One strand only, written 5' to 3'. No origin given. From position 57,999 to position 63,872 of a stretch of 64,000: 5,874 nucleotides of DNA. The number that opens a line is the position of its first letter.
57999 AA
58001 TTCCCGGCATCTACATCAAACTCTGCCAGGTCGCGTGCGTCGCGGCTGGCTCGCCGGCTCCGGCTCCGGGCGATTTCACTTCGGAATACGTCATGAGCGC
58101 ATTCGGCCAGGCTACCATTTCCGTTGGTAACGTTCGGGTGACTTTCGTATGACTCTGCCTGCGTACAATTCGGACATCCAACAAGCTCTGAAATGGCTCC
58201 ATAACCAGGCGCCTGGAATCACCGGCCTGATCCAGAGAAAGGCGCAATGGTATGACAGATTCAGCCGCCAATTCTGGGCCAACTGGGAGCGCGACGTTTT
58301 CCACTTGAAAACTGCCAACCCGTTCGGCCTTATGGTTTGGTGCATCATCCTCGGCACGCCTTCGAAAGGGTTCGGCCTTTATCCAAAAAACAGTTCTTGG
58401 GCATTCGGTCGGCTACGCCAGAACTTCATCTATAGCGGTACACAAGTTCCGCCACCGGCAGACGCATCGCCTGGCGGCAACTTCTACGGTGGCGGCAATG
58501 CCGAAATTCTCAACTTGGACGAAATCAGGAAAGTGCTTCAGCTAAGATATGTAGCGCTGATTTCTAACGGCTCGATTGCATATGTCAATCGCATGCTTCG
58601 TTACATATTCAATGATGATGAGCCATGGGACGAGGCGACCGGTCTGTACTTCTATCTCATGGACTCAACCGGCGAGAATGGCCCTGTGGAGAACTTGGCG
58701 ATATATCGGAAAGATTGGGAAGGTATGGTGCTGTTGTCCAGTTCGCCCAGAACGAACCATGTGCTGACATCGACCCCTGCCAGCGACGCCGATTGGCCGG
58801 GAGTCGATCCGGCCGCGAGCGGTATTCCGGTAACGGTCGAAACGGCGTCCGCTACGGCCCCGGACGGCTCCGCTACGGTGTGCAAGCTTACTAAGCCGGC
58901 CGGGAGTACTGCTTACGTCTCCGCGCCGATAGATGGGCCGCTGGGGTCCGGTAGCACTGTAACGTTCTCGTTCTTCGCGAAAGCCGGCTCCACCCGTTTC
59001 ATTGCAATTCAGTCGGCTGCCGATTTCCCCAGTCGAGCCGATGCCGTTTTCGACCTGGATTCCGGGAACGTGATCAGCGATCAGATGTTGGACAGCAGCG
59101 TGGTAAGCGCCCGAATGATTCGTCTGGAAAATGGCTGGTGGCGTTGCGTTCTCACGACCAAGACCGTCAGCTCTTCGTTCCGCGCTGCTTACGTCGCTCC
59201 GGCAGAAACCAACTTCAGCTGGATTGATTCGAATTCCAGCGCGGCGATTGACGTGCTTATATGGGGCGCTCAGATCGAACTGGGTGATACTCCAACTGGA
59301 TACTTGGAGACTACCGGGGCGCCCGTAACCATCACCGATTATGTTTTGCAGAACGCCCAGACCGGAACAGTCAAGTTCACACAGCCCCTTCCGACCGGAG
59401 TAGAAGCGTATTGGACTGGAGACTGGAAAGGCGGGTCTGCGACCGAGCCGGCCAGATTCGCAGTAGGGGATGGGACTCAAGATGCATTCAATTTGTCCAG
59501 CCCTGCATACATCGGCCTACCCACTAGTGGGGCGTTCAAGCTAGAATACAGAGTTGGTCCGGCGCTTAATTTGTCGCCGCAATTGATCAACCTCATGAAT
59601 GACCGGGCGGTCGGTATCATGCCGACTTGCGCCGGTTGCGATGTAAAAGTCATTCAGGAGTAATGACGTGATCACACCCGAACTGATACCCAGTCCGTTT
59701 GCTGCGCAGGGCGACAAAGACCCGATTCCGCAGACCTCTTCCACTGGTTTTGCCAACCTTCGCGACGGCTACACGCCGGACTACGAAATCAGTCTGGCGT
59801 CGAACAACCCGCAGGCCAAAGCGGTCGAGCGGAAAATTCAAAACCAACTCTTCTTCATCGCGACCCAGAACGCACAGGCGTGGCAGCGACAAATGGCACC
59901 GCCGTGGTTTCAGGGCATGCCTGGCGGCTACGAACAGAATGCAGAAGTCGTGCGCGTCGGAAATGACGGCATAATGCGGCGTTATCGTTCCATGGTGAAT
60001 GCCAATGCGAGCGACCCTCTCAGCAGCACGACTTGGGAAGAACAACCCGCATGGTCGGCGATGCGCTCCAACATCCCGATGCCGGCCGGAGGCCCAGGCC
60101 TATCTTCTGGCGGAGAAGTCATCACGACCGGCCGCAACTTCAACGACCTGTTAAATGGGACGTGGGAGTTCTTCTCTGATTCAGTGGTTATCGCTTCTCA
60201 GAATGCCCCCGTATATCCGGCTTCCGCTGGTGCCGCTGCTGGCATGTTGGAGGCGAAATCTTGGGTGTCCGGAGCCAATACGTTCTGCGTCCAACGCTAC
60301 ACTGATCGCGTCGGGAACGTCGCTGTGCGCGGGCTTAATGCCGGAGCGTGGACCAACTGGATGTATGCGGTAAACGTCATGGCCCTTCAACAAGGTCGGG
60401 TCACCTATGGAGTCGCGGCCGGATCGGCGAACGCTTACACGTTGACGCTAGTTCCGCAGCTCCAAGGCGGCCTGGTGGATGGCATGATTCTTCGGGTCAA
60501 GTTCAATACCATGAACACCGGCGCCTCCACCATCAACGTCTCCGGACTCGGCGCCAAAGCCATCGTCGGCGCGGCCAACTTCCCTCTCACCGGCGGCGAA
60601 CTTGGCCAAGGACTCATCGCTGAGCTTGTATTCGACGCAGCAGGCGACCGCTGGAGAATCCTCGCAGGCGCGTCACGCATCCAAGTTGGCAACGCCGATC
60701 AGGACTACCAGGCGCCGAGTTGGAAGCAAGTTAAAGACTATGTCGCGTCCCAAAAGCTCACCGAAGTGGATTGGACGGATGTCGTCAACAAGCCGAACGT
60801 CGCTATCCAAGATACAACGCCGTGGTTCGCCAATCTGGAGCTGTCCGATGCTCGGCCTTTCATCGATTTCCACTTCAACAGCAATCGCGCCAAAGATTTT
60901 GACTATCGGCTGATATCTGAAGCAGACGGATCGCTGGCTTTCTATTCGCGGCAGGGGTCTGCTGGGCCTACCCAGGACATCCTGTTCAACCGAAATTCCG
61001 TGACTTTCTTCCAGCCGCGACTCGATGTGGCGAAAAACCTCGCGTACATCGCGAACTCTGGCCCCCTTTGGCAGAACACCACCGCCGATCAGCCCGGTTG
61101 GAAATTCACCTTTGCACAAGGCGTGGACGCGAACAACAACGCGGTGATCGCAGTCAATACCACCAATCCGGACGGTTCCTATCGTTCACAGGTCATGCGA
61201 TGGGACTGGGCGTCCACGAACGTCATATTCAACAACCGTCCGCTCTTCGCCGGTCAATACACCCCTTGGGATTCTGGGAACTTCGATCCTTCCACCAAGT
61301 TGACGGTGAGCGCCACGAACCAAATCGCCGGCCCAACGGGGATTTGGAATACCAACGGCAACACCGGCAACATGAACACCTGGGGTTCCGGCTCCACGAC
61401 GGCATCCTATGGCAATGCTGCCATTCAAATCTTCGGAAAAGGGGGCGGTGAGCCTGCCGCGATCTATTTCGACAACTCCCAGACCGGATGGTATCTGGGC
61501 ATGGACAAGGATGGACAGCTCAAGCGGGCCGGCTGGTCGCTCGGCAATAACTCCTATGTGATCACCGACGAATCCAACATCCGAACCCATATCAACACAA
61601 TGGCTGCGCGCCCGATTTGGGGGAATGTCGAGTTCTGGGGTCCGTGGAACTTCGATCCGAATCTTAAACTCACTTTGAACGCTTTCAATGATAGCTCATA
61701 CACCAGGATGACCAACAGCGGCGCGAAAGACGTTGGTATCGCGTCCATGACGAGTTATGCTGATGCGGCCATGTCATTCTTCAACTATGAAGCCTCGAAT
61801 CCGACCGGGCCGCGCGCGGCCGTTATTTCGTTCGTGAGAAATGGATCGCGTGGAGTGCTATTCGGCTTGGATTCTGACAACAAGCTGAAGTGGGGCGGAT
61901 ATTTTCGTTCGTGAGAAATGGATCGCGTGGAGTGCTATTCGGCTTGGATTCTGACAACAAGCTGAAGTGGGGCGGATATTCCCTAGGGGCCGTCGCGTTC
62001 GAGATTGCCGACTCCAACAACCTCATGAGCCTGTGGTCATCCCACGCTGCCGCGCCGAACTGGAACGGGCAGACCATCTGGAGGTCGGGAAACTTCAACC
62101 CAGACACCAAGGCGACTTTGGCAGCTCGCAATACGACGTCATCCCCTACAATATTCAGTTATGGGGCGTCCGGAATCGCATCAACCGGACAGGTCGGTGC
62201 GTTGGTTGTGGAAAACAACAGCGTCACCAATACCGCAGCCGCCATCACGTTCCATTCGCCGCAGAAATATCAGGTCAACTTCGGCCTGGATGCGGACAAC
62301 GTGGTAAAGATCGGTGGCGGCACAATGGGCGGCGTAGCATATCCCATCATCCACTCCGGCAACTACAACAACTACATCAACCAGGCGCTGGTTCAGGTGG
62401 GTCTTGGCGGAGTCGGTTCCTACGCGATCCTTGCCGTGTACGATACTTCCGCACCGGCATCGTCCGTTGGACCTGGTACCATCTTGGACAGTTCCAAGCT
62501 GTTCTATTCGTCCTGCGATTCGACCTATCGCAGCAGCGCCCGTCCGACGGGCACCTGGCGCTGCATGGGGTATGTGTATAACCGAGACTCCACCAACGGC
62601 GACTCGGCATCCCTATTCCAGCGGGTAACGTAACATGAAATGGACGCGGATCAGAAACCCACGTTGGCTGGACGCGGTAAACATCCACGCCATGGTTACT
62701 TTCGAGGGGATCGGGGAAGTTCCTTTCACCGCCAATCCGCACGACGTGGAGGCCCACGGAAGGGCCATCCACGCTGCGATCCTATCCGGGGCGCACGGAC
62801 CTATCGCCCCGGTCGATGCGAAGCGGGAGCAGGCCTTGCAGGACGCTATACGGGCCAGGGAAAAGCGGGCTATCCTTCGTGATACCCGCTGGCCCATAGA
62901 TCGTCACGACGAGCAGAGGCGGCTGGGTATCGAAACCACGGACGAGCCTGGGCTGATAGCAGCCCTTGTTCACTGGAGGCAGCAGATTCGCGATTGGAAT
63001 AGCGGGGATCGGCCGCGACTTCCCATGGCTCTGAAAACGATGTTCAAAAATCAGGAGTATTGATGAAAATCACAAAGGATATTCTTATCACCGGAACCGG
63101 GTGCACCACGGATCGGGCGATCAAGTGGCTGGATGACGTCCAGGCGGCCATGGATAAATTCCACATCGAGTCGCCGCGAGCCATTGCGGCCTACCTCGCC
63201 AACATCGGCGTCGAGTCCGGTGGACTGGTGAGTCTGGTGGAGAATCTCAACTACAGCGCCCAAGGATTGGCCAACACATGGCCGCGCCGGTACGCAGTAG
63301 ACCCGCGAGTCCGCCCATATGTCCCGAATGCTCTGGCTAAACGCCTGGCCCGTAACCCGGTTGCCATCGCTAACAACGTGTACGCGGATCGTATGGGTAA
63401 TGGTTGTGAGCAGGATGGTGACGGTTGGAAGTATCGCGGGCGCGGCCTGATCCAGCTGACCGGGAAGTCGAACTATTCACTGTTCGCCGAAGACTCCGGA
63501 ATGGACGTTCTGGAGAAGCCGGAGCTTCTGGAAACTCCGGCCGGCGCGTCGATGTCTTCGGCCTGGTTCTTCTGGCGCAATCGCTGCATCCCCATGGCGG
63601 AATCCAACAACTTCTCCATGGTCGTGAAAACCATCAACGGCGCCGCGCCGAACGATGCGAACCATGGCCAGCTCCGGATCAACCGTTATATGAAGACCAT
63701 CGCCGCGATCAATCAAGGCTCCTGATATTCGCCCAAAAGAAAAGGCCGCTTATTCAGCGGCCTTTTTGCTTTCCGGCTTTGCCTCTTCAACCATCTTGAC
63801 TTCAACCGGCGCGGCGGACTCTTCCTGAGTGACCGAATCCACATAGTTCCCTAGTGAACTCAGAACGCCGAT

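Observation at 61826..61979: Perfect 77-bp tandem duplication frameshifts the tail-fibre gene into two ORFs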

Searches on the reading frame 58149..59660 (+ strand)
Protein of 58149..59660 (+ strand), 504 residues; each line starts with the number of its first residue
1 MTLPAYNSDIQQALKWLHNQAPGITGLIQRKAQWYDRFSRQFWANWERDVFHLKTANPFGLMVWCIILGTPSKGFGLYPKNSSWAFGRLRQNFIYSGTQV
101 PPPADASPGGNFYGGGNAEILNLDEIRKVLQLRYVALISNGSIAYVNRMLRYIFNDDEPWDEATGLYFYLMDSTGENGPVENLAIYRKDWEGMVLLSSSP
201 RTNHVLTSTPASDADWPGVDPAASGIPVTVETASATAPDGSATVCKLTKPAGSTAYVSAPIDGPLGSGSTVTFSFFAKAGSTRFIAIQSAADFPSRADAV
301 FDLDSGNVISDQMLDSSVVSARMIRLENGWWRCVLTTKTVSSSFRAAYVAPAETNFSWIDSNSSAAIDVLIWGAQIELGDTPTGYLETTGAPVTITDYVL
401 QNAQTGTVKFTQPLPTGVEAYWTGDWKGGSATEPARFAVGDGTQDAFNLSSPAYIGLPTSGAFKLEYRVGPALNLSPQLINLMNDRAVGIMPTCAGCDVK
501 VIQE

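Call 34: search_protein_families(library=pfam, proteins=[window:58149-59660:+], max_evalue=0.01)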
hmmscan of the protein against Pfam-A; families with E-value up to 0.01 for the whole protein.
window:58149-59660:+ (504 aa): 1 family
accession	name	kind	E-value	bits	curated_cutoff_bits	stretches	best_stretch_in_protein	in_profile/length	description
PF11041.13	DUF2612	-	1.4e-14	54.9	23.5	1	12-156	3-134/181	Protein of unknown function (DUF2612)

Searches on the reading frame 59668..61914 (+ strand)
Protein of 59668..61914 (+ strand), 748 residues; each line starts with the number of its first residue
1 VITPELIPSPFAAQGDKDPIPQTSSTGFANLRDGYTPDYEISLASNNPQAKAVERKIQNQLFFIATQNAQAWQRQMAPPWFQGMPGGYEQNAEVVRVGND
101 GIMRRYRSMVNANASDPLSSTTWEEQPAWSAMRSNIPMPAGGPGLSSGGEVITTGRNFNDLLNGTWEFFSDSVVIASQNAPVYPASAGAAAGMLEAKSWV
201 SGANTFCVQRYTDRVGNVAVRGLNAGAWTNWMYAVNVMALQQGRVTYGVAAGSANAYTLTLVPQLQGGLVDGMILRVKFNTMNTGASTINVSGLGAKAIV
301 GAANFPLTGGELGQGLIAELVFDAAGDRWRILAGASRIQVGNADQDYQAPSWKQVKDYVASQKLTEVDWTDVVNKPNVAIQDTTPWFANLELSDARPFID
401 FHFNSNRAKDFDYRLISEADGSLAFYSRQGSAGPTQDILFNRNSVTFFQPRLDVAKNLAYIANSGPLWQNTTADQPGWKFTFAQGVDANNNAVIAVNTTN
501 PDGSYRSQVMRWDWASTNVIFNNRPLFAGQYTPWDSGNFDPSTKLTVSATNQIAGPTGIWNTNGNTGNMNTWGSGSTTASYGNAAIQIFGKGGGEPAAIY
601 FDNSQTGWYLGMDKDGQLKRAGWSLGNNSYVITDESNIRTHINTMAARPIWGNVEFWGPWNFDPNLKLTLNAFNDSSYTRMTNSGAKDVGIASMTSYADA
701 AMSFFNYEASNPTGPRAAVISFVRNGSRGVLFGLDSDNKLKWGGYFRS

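Call 21: list_cluster_members(proteins=[window:59668-61911:+, window:61890-62630:+])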
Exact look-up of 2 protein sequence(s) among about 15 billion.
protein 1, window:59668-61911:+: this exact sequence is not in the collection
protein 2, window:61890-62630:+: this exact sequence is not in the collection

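Call 22: find_encoding_contigs(protein=window:59668-61914:+, flank=10000, max_places=10)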
Protein window:59668-61914:+ (748 aa): no gene with exactly this product is on record in the collection.

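Call 23: list_cluster_members(proteins=[window:59668-61911:+, window:61890-62630:+, window:62025-62630:+, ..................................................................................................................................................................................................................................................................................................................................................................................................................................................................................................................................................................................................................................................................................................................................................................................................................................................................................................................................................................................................])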
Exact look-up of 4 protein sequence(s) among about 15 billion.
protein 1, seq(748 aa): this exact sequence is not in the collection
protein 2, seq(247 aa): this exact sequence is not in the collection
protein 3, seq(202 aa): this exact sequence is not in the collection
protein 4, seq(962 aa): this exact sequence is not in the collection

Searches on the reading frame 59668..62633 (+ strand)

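Call 31: search_solved_structures(query=L001:6001-8886:+, max_evalue=0.001)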
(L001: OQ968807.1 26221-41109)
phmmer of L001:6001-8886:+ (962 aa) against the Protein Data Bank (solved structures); distinct sequences matched with E-value up to 0.001: 1.
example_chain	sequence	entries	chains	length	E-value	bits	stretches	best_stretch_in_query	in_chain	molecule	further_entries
9b45_2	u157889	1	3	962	0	2114.3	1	1-962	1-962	gp47 Tail fiber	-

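Call 34: search_protein_families(library=pfam, proteins=[L001:6001-8886:+], max_evalue=0.01)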
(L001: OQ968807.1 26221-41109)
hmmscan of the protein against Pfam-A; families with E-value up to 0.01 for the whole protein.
L001:6001-8886:+ (962 aa): 0 families

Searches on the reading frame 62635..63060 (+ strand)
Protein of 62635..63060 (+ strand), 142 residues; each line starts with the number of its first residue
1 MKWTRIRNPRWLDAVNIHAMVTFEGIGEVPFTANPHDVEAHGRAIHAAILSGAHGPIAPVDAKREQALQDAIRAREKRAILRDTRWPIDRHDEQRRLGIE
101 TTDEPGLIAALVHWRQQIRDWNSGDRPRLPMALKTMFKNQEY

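Call 34: search_protein_families(library=pfam, proteins=[window:62635-63060:+], max_evalue=0.01)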
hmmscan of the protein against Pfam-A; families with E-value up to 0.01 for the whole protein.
window:62635-63060:+ (142 aa): 0 families

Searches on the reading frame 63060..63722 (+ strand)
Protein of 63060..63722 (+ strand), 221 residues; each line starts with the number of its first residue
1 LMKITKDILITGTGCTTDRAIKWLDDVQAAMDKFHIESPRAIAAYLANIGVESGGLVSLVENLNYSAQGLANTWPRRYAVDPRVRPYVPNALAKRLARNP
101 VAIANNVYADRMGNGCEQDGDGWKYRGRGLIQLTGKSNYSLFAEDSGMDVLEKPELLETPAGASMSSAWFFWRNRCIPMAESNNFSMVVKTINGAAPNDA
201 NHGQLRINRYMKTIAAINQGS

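Call 34: search_protein_families(library=pfam, proteins=[window:63060-63722:+], max_evalue=0.01)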
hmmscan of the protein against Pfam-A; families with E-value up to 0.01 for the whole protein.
window:63060-63722:+ (221 aa): 2 families
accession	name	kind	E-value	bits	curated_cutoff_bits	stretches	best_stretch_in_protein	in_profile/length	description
PF00182.24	Glyco_hydro_19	-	2.3e-07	31.3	25.5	1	122-178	104-160/232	Chitinase class I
PF18013.6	Phage_lysozyme2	-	0.0024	18.5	28.2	1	38-149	16-71/140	Phage tail lysozyme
